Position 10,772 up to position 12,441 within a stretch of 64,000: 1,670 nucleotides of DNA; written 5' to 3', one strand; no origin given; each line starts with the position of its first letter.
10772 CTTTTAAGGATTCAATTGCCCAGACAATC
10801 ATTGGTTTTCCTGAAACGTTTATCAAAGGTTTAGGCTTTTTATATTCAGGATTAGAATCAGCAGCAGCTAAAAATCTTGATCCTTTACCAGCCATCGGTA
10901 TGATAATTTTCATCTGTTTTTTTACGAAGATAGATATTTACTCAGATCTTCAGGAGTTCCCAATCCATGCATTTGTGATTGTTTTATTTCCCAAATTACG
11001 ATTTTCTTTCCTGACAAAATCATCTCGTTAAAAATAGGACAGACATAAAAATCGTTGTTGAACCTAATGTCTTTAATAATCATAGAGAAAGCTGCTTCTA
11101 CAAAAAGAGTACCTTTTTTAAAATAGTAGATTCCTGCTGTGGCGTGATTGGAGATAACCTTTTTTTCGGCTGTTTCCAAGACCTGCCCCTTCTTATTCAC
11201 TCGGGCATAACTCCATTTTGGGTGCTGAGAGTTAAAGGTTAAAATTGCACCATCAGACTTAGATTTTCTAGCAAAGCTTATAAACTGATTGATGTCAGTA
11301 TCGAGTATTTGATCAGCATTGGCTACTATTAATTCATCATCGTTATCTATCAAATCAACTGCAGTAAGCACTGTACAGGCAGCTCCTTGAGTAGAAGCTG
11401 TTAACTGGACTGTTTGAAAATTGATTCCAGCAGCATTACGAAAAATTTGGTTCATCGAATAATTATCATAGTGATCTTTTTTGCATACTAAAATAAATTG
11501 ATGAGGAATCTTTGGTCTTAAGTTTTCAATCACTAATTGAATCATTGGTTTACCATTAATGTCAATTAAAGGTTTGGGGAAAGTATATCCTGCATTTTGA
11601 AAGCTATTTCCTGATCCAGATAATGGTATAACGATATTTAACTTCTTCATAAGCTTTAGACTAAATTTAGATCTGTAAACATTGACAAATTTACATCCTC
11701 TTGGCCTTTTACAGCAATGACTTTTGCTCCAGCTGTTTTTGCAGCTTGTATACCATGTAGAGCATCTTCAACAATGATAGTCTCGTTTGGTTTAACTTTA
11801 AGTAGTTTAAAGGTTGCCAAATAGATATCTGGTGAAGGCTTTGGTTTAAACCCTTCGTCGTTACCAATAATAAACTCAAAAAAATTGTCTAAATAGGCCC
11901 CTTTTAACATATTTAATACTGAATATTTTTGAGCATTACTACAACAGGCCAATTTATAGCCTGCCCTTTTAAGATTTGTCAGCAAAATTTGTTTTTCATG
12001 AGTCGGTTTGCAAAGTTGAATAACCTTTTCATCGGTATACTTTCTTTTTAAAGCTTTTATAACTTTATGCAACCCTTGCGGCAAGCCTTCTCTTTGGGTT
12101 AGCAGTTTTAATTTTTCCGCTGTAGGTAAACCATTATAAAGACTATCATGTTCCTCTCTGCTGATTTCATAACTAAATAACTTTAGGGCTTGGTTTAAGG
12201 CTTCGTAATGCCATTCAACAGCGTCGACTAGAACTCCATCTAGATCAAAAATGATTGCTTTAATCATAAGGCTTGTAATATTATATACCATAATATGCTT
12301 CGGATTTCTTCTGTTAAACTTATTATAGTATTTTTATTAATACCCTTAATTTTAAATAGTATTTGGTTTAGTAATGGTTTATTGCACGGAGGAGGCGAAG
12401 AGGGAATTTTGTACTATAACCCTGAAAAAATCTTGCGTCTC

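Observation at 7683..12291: Unusual cluster: GDPD + acetyltransferase + IMPase-family phosphatase + two tandem nucleotidyltransferases + HAD phosphatase/mutase, a candidate novel activated polyol- or sugar-phosphate pathway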

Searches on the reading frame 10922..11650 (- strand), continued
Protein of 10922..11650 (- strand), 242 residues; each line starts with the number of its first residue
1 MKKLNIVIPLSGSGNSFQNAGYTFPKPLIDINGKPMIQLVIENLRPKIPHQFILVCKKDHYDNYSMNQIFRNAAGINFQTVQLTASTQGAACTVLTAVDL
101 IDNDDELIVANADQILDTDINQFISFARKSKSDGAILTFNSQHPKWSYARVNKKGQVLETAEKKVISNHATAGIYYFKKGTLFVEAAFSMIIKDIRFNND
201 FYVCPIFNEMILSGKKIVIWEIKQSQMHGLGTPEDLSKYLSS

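Call 81: search_solved_structures(query=window:10922-11650:-, max_evalue=0.0001, show_alignments=4)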
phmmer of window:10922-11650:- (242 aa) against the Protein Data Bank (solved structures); distinct sequences matched with E-value up to 0.0001: 7.
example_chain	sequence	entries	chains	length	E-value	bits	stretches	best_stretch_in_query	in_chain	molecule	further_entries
4evw_A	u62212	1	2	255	5.2e-17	65.3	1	6-240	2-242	Nucleoside-diphosphate-sugar pyrophosphorylase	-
7x8j_A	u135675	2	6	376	4e-06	29.7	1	7-181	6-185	Mannose-1-phosphate guanylyltransferase 1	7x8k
8yre_D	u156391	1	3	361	4.2e-06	29.6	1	7-181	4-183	Mannose-1-phosphate guanylyltransferase 1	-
8x7s_B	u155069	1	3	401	1.7e-05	27.6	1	7-180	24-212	UTP--glucose-1-phosphate uridylyltransferase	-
7whr_B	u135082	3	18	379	2.2e-05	27.3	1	5-182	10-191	Nucleotidyl transferase family protein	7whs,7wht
3pkp_A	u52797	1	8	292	9.1e-05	25.3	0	7-181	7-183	Glucose-1-phosphate thymidylyltransferase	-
7d72_K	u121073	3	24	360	9.2e-05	25.3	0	8-180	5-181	Mannose-1-phosphate guanyltransferase beta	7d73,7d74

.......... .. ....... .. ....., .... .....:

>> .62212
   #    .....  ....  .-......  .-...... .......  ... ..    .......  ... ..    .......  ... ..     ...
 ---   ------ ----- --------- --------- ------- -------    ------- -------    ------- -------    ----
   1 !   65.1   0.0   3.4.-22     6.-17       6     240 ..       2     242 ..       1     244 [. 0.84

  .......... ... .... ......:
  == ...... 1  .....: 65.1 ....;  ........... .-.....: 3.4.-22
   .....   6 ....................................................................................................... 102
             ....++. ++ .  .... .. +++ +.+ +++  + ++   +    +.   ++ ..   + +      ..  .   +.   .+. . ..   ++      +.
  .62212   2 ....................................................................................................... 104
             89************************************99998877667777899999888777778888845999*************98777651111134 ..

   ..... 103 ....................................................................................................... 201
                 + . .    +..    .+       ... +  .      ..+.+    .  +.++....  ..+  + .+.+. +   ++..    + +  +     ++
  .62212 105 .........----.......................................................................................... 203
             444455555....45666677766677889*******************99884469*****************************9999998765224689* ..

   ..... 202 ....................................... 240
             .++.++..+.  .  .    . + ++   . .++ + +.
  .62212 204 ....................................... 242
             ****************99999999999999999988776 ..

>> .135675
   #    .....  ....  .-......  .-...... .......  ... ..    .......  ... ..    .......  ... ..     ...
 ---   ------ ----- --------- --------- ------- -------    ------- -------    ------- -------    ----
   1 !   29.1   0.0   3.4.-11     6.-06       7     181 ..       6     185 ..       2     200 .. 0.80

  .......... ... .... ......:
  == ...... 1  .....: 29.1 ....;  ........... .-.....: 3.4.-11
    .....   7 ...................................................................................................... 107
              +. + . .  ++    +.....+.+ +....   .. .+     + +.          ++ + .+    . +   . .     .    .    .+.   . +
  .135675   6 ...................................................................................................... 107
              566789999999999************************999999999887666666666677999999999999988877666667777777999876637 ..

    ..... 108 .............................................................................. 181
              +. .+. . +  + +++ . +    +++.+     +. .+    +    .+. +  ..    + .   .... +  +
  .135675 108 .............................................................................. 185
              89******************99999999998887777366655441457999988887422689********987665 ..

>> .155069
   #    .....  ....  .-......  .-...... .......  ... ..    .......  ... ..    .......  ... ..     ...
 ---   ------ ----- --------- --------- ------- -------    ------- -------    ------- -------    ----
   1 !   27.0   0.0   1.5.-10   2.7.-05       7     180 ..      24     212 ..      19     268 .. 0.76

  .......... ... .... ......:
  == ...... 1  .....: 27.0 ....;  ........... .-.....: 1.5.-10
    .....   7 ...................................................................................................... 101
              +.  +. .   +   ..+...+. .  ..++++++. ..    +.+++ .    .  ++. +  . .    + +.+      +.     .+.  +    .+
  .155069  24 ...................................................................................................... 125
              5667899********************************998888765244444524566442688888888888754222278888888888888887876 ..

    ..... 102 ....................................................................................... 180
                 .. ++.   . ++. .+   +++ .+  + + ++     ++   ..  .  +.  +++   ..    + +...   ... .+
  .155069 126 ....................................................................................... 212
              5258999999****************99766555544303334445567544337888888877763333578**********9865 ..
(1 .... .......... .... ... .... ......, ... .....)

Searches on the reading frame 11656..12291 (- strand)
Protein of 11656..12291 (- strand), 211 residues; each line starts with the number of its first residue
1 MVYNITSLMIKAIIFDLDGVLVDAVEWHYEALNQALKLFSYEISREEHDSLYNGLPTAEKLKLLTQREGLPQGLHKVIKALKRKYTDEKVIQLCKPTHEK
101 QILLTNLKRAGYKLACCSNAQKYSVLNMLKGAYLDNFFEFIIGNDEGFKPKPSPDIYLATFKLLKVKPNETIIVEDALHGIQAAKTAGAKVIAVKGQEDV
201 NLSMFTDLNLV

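Call 4: search_protein_families(library=pfam, proteins=[window:11656-12291:-], max_evalue=0.01)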
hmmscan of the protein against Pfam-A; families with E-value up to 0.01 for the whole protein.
window:11656-12291:- (211 aa): 3 families
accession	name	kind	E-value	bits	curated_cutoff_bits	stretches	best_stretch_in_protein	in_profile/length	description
PF13419.12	HAD_2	-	8.1e-38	130.7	23.8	1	13-194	1-178/178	Haloacid dehalogenase-like hydrolase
PF00702.32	Hydrolase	-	3.8e-23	83.3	26.4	1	10-188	1-191/191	haloacid dehalogenase-like hydrolase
PF13242.12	Hydrolase_like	-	7.2e-05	23.1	22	1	151-195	4-49/75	HAD-hyrolase-like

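Call 5: search_protein_families(library=ncbifam, proteins=[window:11656-12291:-], max_evalue=0.01)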
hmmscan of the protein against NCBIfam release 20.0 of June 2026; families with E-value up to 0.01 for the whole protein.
window:11656-12291:- (211 aa): 38 families (the best 25 are shown)
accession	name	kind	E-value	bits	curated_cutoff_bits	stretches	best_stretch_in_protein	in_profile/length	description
TIGR02009.1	PGMB-YQAB-SF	subfamily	1.1e-30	107.3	153.35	1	10-194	1-186/186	beta-phosphoglucomutase family hydrolase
TIGR01990.1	bPGM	equivalog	4.2e-27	95.3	189.4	1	10-194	1-186/187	beta-phosphoglucomutase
NF009695.0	PRK13222.1-2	equivalog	6.3e-22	78.2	225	1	9-194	5-193/226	phosphoglycolate phosphatase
NF009804.0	PRK13288.1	equivalog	1.7e-21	76.7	218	1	9-195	2-182/215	pyrophosphatase PpaX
TIGR02253.1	CTE7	subfamily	3.3e-20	72.8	169.75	1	9-199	1-199/221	TIGR02253 family HAD-type hydrolase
NF053653.1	InDiPhoBT2121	equivalog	1e-19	71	245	1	10-195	1-187/216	inorganic diphosphatase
TIGR01449.2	PGP_bact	equivalog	1.2e-17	64.2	180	1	13-194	1-184/213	phosphoglycolate phosphatase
TIGR01509.1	HAD-SF-IA-v3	subfamily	1.2e-16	61.3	29.4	1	149-194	109-154/154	HAD-IA family hydrolase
TIGR01454.1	AHBA_synth_RP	hypoth_equivalog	2e-16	60.2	246.65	1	102-195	82-175/205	AHBA synthesis associated protein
NF008087.0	PRK10826.1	equivalog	1.1e-15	57.9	191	1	6-202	3-199/222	hexitol phosphatase HxpB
NF046057.1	bifunc_MtlD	equivalog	1.6e-15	56.6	800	1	9-199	6-196/683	bifunctional mannitol-1-phosphate dehydrogenase/phosphatase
NF008000.0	PRK10725.1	equivalog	8.1e-15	55.4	215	1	11-195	6-186/188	fructose-1-phosphate/6-phosphogluconate phosphatase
NF009697.0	PRK13222.1-4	equivalog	1.3e-14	54.1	327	1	9-194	6-193/232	phosphoglycolate phosphatase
NF009698.0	PRK13223.1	equivalog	1.2e-13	50.9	466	1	9-194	12-200/272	phosphoglycolate phosphatase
NF008610.0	PRK11587.1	equivalog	2.1e-13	50.1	282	1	148-202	135-189/219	sugar phosphatase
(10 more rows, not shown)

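Call 34: search_solved_structures(query=window:11656-12291:-, max_evalue=1e-10)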
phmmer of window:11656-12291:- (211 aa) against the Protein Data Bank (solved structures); distinct sequences matched with E-value up to 1e-10: 32.
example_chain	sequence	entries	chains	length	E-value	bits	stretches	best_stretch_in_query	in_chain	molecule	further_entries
3kbb_A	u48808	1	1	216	1.1e-17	67.4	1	11-191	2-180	Phosphorylated carbohydrates phosphatase TM_1254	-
3dv9_A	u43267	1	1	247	1.9e-17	66.6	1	5-195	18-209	beta-phosphoglucomutase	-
6h8y_A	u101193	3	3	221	5e-16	62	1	9-201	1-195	Beta-phosphoglucomutase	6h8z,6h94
2nyv_A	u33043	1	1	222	9.3e-16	61.1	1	10-201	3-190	Phosphoglycolate phosphatase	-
6hdi_A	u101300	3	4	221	1.3e-15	60.6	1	9-201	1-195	Beta-phosphoglucomutase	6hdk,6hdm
6hdh_A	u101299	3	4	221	1.8e-15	60.2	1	9-201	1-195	Beta-phosphoglucomutase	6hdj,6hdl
1lvh_A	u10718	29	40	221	1.8e-15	60.2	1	9-201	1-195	beta-phosphoglucomutase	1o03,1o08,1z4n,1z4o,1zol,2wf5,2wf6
2yy6_A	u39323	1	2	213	1.8e-15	60.2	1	11-201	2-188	phosphoglycolate phosphatase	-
5olw_A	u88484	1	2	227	2e-15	60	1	9-201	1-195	Beta-phosphoglucomutase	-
3e58_A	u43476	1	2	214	2.3e-15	59.9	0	103-198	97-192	putative Beta-phosphoglucomutase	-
3fm9_A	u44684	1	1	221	2.5e-15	59.7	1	9-201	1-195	Beta-phosphoglucomutase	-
4uar_A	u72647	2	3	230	4.7e-15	58.8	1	9-195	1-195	Protein CbbY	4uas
6i03_A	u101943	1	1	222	6.2e-15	58.4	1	9-201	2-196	Beta-phosphoglucomutase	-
3quc_A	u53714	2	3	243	7.2e-15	58.2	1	10-195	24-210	INORGANIC PYROPHOSPHATASE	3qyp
5ok0_A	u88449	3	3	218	8.8e-15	57.9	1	9-201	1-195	Beta-phosphoglucomutase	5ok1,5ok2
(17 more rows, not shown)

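Call 71: search_solved_structures(query=window:11656-12291:-, max_evalue=1e-15, show_alignments=3)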
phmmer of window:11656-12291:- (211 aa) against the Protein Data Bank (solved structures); distinct sequences matched with E-value up to 1e-15: 4.
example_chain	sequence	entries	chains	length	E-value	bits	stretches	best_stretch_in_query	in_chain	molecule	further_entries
3kbb_A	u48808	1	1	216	1.1e-17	67.4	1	11-191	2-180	Phosphorylated carbohydrates phosphatase TM_1254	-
3dv9_A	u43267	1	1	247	1.9e-17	66.6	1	5-195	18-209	beta-phosphoglucomutase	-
6h8y_A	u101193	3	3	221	5e-16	62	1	9-201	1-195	Beta-phosphoglucomutase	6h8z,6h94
2nyv_A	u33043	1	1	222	9.3e-16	61.1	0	10-201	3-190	Phosphoglycolate phosphatase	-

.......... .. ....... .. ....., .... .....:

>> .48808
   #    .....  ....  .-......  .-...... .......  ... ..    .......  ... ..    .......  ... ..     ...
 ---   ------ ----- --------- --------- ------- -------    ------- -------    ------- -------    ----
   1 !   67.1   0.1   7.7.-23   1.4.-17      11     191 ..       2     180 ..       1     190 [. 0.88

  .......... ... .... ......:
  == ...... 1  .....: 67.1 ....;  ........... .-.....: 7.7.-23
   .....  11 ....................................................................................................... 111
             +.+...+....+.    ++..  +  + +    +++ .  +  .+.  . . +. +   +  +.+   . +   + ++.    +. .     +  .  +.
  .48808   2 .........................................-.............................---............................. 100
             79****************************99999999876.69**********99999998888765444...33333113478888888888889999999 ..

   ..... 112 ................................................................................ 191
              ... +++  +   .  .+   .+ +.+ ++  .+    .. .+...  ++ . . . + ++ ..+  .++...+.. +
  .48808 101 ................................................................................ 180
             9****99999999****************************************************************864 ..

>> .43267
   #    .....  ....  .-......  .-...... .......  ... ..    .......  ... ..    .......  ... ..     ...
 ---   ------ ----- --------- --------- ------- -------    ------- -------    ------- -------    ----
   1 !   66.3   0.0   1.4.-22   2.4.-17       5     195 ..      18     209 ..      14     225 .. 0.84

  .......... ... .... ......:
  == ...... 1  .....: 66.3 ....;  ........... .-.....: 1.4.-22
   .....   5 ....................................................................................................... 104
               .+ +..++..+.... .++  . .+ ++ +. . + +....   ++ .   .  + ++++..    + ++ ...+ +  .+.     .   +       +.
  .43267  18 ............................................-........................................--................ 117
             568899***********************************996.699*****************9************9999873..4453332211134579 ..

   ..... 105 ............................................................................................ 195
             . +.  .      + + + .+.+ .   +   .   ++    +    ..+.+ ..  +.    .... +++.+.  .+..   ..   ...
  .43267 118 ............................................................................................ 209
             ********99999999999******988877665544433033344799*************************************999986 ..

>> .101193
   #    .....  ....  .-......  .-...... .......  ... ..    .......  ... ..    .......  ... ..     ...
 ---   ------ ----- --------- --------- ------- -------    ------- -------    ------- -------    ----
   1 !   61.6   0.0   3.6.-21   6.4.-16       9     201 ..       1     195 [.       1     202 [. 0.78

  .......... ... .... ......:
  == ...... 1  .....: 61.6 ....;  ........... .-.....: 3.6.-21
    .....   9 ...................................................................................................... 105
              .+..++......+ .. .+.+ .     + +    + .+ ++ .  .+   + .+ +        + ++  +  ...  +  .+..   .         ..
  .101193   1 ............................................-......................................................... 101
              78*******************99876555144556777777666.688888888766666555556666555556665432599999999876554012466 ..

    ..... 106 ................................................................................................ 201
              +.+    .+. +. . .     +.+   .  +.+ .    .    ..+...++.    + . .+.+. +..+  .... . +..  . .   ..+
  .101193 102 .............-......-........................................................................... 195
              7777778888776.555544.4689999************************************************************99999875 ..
